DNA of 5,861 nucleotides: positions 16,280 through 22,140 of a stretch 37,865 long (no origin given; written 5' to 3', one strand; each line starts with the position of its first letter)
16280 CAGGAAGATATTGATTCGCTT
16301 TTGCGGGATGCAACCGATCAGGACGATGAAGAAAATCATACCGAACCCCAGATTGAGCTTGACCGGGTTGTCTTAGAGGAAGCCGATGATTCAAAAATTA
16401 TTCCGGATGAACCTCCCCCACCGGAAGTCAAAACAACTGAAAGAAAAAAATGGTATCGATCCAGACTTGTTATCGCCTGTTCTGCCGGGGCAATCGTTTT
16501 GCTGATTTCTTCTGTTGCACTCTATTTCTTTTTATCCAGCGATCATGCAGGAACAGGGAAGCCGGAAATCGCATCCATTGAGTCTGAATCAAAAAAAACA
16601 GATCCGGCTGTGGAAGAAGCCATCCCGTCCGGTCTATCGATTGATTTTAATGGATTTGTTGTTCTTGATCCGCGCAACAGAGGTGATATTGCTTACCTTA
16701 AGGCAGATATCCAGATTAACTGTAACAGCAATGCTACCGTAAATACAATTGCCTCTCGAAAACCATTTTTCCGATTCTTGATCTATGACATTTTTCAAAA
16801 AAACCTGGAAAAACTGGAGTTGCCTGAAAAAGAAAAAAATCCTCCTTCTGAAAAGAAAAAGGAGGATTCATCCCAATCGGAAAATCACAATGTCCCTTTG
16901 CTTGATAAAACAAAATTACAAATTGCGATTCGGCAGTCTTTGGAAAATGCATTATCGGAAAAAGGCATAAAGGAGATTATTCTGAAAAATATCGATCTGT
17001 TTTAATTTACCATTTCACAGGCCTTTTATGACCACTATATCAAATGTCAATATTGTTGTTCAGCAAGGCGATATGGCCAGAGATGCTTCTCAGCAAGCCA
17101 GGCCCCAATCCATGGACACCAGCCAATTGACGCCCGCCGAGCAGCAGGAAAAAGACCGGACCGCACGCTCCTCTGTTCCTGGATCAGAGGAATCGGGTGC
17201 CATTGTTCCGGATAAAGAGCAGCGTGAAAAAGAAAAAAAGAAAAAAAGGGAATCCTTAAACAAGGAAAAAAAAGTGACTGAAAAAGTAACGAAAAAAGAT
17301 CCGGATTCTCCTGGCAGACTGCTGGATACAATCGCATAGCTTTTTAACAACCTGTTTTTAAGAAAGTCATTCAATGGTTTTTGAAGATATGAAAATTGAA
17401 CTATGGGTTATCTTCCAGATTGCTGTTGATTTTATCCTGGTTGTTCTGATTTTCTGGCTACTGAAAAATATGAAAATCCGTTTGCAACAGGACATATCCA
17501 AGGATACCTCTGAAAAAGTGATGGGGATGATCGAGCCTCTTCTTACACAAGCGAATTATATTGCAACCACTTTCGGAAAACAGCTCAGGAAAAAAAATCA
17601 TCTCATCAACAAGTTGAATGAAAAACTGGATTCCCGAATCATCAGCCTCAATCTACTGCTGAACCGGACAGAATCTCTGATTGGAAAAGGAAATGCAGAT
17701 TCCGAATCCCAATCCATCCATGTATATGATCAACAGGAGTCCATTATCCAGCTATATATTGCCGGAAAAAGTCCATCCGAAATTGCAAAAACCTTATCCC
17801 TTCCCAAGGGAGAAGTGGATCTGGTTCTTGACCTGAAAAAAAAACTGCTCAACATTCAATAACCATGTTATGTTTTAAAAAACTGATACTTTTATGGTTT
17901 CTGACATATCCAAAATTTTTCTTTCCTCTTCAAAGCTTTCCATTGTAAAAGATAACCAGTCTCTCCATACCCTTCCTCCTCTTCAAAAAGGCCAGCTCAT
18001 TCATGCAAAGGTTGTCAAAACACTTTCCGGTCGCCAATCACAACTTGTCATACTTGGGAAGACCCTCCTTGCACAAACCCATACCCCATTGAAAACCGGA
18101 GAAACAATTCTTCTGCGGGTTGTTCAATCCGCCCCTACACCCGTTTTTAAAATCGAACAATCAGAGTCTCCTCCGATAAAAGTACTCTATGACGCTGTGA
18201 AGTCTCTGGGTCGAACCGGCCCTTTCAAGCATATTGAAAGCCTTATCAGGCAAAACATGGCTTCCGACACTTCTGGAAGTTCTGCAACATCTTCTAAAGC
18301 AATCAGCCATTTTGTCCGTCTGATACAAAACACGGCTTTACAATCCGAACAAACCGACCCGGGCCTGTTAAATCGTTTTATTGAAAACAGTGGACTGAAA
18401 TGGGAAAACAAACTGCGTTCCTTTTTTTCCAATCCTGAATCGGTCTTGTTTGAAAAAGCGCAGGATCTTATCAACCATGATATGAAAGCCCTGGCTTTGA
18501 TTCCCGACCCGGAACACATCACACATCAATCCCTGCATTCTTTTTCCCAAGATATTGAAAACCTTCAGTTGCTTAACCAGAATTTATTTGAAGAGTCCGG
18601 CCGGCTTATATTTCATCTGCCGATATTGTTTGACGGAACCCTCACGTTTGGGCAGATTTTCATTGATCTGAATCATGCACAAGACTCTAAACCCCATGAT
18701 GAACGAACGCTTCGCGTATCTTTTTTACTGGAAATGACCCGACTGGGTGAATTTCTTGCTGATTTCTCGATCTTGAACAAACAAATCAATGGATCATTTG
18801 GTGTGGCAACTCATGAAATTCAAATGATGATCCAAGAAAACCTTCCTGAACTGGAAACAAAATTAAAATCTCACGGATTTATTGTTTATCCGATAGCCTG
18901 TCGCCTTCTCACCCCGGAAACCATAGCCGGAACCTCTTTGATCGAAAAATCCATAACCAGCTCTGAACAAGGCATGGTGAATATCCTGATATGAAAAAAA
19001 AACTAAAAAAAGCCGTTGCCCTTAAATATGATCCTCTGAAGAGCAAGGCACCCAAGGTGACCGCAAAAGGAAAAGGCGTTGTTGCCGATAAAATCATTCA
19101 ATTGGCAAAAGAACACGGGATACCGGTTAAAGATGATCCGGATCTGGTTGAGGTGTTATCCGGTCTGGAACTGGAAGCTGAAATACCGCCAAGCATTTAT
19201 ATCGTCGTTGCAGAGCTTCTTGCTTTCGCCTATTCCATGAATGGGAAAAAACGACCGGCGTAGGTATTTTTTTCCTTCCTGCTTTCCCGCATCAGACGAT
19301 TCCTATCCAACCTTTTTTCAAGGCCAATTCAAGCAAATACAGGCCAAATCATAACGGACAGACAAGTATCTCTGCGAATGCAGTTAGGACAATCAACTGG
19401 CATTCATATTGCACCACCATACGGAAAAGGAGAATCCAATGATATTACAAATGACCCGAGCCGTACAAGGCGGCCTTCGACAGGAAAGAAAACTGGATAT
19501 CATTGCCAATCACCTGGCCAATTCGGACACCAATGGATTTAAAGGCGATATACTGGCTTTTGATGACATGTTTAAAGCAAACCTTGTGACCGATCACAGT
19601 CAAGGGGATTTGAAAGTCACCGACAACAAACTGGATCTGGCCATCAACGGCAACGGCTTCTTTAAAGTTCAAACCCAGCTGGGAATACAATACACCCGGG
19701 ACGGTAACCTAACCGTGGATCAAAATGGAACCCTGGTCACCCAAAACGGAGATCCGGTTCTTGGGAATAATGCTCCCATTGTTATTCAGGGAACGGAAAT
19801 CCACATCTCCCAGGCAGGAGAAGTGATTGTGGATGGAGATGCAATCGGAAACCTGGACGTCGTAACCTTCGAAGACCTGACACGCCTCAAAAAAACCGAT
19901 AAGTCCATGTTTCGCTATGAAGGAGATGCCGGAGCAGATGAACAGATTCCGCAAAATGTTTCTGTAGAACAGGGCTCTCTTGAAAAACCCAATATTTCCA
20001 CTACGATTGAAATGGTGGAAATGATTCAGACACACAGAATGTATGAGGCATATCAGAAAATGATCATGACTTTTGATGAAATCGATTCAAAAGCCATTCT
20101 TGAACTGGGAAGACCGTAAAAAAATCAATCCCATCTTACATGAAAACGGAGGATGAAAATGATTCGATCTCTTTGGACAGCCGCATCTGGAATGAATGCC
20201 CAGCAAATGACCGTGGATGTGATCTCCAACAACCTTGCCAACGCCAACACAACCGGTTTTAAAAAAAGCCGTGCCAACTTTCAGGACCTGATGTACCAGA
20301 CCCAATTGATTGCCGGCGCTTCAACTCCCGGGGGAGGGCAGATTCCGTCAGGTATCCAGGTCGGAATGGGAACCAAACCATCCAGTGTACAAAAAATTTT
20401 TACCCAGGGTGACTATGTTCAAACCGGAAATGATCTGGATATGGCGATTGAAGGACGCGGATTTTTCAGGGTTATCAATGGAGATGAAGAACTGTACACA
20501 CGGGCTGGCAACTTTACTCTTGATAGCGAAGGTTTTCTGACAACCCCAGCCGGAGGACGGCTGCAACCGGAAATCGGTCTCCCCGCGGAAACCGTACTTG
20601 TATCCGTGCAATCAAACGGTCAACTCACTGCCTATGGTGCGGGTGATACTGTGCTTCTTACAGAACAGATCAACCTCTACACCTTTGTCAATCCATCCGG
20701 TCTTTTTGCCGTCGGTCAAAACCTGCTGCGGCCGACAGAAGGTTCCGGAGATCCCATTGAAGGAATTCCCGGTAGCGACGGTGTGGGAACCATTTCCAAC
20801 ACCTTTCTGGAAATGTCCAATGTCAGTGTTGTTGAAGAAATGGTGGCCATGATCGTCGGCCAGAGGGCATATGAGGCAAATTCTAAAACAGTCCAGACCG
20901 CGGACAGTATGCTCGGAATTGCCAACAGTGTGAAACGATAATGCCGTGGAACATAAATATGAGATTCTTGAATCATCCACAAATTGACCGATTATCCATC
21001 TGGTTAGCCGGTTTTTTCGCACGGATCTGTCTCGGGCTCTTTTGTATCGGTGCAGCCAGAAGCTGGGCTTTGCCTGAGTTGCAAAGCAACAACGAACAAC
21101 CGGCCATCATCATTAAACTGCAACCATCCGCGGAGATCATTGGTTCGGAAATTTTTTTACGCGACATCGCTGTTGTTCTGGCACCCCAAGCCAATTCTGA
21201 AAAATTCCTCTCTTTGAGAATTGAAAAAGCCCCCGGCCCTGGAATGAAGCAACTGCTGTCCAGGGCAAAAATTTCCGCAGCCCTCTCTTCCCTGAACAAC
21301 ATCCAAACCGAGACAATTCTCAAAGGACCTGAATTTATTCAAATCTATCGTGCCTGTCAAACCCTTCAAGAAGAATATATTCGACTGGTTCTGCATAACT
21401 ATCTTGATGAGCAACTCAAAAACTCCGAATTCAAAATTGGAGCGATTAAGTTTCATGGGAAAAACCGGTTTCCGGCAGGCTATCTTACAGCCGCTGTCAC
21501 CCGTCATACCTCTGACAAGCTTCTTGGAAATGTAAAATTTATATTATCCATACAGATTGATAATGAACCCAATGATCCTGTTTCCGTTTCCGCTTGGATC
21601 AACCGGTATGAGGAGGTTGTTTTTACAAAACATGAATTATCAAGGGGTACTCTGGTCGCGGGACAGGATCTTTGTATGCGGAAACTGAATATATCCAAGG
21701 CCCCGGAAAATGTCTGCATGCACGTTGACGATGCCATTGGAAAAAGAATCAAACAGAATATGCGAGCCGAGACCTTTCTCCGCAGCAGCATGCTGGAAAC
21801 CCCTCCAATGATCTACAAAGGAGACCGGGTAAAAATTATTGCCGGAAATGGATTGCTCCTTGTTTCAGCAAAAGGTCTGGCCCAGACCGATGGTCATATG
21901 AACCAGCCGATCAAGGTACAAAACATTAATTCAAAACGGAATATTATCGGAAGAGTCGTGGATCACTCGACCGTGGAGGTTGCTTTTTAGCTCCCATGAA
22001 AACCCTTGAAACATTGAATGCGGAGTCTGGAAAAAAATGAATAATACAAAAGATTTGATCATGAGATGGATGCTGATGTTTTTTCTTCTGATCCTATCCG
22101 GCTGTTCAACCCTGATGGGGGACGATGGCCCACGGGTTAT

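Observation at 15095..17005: FliL-like membrane protein carrying an array of ~11-12 FliM-type EIDAL docking motifs, encoded right after flhF-flhG-fliA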

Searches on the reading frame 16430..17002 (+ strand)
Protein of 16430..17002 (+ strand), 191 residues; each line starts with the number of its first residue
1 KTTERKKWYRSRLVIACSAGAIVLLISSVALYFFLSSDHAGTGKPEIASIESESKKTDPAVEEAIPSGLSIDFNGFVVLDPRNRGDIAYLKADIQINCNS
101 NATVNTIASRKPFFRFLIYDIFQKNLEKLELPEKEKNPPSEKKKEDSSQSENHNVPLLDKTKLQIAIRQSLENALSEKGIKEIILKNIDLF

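Call 16: search_protein_families(library=pfam, alignment_id=A1, max_evalue=0.01)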
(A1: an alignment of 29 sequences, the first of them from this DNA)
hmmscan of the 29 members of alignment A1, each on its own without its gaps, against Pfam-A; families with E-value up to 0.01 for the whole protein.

A. member 1, seq(191 aa): 0 families

B. families by the number of members that match (of 29 scanned): 2 families
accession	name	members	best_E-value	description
PF03748.19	FliL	14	4.9e-08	Flagellar basal body-associated protein FliL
PF01034.25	Syndecan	1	0.0033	Syndecan domain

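Call 17: search_solved_structures(query=A1, max_evalue=1, show_alignments=2)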
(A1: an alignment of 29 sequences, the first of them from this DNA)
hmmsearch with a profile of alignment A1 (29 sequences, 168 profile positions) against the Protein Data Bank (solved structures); distinct sequences matched with E-value up to 1: 6.
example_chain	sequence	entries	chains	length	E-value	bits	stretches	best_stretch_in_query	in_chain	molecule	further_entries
9hmf_O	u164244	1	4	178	9.3e-08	35.5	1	10-167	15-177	Flagellar protein FliL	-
7sgn_A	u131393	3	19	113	1.2e-06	31.9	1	86-165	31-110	Flagellar protein FliL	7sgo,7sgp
6kpg_R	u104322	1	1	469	0.36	14.1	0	13-79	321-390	Cannabinoid receptor 1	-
8wrz_R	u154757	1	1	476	0.37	14.1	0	13-79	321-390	Soluble cytochrome b562,Cannabinoid receptor 1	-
8k8j_R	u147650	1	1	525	0.43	13.9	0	13-79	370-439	Soluble cytochrome b562,Cannabinoid receptor 1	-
8wu1_R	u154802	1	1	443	0.75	13.1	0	13-79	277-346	Cannabinoid receptor 1,Vasopressin V2 receptor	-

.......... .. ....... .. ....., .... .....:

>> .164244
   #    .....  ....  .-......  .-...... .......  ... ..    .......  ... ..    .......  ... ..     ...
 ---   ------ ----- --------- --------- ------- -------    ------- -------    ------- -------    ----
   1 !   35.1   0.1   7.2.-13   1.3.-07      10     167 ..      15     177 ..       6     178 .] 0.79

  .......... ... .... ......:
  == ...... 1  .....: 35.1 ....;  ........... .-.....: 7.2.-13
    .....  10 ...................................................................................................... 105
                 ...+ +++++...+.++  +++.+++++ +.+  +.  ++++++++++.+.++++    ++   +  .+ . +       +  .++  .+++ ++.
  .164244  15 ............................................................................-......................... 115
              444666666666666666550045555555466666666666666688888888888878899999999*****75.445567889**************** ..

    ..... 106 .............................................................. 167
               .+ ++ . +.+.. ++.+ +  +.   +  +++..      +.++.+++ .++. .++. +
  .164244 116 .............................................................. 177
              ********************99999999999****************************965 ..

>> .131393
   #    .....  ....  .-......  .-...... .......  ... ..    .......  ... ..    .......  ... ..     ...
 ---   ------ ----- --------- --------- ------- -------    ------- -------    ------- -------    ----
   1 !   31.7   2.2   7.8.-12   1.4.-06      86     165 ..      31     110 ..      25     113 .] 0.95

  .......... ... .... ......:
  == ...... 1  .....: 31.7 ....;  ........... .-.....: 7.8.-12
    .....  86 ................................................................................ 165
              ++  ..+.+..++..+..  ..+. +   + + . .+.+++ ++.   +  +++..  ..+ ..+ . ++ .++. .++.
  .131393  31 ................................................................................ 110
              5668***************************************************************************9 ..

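Call 25: predict_structure(alignment_id=A1)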
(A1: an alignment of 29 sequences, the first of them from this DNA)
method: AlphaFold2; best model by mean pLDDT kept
length: 191 residues; sequences in the alignment: 29
mean_pLDDT: 80.6   pTM: 0.57
mean pLDDT of the five models: 80.6, 80.5, 80.4, 80.3, 80.2
residues with pLDDT >= 90: 104; 70-90: 26; 50-70: 54; < 50: 7
segments of 3 or more residues with pLDDT < 50: none
pLDDT, mean of each block of 10 residues (from residue 1): 72 94 97 80 53 51 64 95 80 97 96 98 90 58 52 69 96 96 94 84
secondary structure, 60 per line:
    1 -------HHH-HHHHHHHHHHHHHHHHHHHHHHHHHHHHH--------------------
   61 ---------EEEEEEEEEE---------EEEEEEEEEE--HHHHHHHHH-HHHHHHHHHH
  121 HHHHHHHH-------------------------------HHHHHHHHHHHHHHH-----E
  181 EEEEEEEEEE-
elements in order: H12-40 E70-79 E89-98 H101-109 H111-128 H160-174 E180-190

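Call 28: fold_search(model_id=the predicted structure, library=pdb)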
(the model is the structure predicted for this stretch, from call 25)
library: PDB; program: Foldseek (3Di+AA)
matches with E <= 10: 112; with E <= 0.001: 5
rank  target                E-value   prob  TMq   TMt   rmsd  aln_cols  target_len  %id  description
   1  7sgn_C                1.8e-04  1.00  0.43  0.73   6.0       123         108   17  Crystal structure of periplasmic domain of Helicobacter pylori FliL (residues 81 to 183) (crystal form A) (released 2022-03-23)
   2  7sgn_A                1.9e-04  1.00  0.43  0.79   6.0       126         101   18  Crystal structure of periplasmic domain of Helicobacter pylori FliL (residues 81 to 183) (crystal form A) (released 2022-03-23)
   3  7sgn_I                2.6e-04  1.00  0.43  0.77   7.6       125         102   17  Crystal structure of periplasmic domain of Helicobacter pylori FliL (residues 81 to 183) (crystal form A) (released 2022-03-23)
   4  7sgn_E                2.7e-04  1.00  0.42  0.78   7.7       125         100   18  Crystal structure of periplasmic domain of Helicobacter pylori FliL (residues 81 to 183) (crystal form A) (released 2022-03-23)
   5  9hmf_O                2.9e-04  1.00  0.42  0.80   4.4       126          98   12  Periplasmic scaffold of the Campylobacter jejuni flagellar motor (alpha carbon trace) (released 2024-12-25)
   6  7sgn_K                1.1e-03  1.00  0.43  0.80   6.0       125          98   18  Crystal structure of periplasmic domain of Helicobacter pylori FliL (residues 81 to 183) (crystal form A) (released 2022-03-23)
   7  7sgn_G                1.5e-03  1.00  0.42  0.76   7.6       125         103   17  Crystal structure of periplasmic domain of Helicobacter pylori FliL (residues 81 to 183) (crystal form A) (released 2022-03-23)
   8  6ahq_N                2.1e-03  1.00  0.38  0.62   4.3       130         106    9  Structure of the 40-167 fragment of FliL (released 2019-03-06)
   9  4fvf_A                3.2e-03  1.00  0.35  0.53   8.4       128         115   16  SPFH domain of mouse stomatin (Crystal form 1) (released 2012-08-15)
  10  6ahq_A                3.4e-03  1.00  0.40  0.64   4.2       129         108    9  Structure of the 40-167 fragment of FliL (released 2019-03-06)
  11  4fvj_D                3.4e-03  1.00  0.34  0.51   8.4       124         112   14  SPFH domain of the mouse stomatin (Crystal form 2) (released 2012-08-15)
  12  4fvj_C                4.7e-03  1.00  0.35  0.54   7.8       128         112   16  SPFH domain of the mouse stomatin (Crystal form 2) (released 2012-08-15)
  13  6ahp_A                5.0e-03  1.00  0.35  0.53   5.6       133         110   12  Structure of the 58-167 fragment of FliL (released 2019-03-06)
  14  4fvj_A                6.0e-03  1.00  0.34  0.53   8.6       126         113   15  SPFH domain of the mouse stomatin (Crystal form 2) (released 2012-08-15)
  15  6ahq_C                8.1e-03  1.00  0.37  0.56   4.5       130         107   11  Structure of the 40-167 fragment of FliL (released 2019-03-06)
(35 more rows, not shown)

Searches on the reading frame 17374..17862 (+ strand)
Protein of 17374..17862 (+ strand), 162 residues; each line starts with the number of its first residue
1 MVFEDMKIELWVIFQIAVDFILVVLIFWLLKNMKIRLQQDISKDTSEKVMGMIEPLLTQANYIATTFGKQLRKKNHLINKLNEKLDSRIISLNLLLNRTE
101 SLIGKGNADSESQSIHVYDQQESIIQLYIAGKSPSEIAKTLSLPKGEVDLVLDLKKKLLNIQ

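Call 3: search_protein_families(library=pfam, proteins=[window:17374-17862:+], max_evalue=0.1)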
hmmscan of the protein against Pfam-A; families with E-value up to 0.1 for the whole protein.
window:17374-17862:+ (162 aa): 6 families
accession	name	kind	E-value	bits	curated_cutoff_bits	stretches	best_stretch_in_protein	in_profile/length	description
PF19610.4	DUF6115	-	1.7e-08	35.3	27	1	65-154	51-133/134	Family of unknown function (DUF6115)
PF21434.3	TerS_N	-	0.00071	20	27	1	124-143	8-27/50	Phage G20C small terminase, N-terminal domain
PF10975.14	DUF2802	-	0.011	16.3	33.5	1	82-155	17-67/68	Protein of unknown function (DUF2802)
PF04218.19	CENP-B_N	-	0.018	15.1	21.2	1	123-160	14-51/53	CENP-B N-terminal DNA-binding domain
PF09903.14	DUF2130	-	0.02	14.6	26.7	1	24-107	153-229/255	Uncharacterized protein conserved in bacteria (DUF2130)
PF05331.17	DUF742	-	0.09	13.1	27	0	113-151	37-75/114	Protein of unknown function (DUF742)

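Call 4: search_protein_families(library=ncbifam, proteins=[window:17374-17862:+], max_evalue=0.1)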
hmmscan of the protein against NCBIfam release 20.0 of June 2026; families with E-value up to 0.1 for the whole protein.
window:17374-17862:+ (162 aa): 3 families
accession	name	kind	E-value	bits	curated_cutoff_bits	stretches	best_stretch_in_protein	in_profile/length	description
NF047515.1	SpiroCoCo_C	equivalog_domain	6.1e-08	32.2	125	1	72-152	238-313/313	SpiroCoCo family coiled-coil protein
TIGR02937.1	sigma70-ECF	superfamily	0.032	13.8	42.9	1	119-149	120-151/165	sigma-70 family RNA polymerase sigma factor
NF009174.0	PRK12522.1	equivalog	0.062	13.3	217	1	66-159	65-163/175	RNA polymerase sigma factor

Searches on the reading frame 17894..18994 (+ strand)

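Call 3: search_protein_families(library=pfam, proteins=[window:17894-18994:+], max_evalue=0.1)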
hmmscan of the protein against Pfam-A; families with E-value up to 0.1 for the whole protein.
window:17894-18994:+ (366 aa): 1 family
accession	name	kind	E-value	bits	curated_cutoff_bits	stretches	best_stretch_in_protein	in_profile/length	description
PF02120.21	Flg_hook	-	4.8e-05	23.5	29.8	1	265-336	5-76/85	Flagellar hook-length control protein FliK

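Call 4: search_protein_families(library=ncbifam, proteins=[window:17894-18994:+], max_evalue=0.1)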
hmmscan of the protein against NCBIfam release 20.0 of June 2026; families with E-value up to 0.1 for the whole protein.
window:17894-18994:+ (366 aa): 0 families

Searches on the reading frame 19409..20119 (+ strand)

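Call 20: search_protein_families(library=pfam, proteins=[window:19409-20119:+], max_evalue=0.0001)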
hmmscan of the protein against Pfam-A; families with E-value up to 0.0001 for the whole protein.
window:19409-20119:+ (236 aa): 2 families
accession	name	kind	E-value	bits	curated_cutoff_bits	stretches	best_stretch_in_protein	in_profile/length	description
PF22692.1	LlgE_F_G_D1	-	1.1e-15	58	27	1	78-140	1-63/64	Flagellar hook protein FlgE/F/G D1 domain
PF06429.18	Flg_bbr_C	-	1.2e-13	50.7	23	1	188-230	2-44/46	Flagellar basal body rod FlgEFG protein C-terminal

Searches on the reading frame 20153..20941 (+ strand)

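Call 20: search_protein_families(library=pfam, proteins=[window:20153-20941:+], max_evalue=0.0001)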
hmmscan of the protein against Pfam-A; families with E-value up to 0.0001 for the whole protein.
window:20153-20941:+ (262 aa): 3 families
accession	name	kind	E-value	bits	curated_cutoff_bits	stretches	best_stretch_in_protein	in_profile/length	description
PF06429.18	Flg_bbr_C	-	1.8e-19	69.4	23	1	217-259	3-45/46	Flagellar basal body rod FlgEFG protein C-terminal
PF22692.1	LlgE_F_G_D1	-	1.8e-18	66.9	27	1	98-160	1-64/64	Flagellar hook protein FlgE/F/G D1 domain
PF00460.25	Flg_bb_rod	-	6.8e-13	48.7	20.7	1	9-37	3-31/31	Flagella basal body rod protein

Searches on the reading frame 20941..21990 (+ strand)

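Call 20: search_protein_families(library=pfam, proteins=[window:20941-21990:+], max_evalue=0.0001)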
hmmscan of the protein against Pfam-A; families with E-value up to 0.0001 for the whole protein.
window:20941-21990:+ (349 aa): 1 family
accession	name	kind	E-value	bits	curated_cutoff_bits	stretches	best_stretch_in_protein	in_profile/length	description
PF13144.11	ChapFlgA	-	1.1e-31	109.9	23.8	1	225-347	2-122/122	Chaperone for flagella basal body P-ring formation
